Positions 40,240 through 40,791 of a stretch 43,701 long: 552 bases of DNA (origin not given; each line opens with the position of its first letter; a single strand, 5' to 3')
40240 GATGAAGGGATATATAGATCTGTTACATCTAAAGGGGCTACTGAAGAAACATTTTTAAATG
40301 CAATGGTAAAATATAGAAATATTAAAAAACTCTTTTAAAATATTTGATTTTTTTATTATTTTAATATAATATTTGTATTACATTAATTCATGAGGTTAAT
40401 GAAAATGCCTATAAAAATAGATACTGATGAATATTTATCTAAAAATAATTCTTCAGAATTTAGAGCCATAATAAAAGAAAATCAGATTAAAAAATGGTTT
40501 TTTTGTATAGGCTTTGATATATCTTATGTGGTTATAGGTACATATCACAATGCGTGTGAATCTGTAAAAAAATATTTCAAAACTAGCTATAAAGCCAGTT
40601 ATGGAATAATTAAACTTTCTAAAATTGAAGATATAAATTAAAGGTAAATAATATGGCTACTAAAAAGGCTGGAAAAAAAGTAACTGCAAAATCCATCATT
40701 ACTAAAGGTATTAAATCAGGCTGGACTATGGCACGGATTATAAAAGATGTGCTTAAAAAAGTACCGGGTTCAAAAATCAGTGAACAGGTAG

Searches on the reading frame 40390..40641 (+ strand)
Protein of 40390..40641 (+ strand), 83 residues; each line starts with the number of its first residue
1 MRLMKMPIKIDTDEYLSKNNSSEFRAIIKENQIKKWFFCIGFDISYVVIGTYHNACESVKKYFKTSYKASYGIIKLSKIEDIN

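Call 41: search_protein_families(library=pfam, proteins=[window:40390-40641:+], max_evalue=0.05)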
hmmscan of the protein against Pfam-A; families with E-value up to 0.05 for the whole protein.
window:40390-40641:+ (83 aa): 1 family
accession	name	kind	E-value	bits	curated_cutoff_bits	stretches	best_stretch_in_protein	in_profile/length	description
PF16113.10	ECH_2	-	0.036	14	27.2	1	19-78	31-88/335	Enoyl-CoA hydratase/isomerase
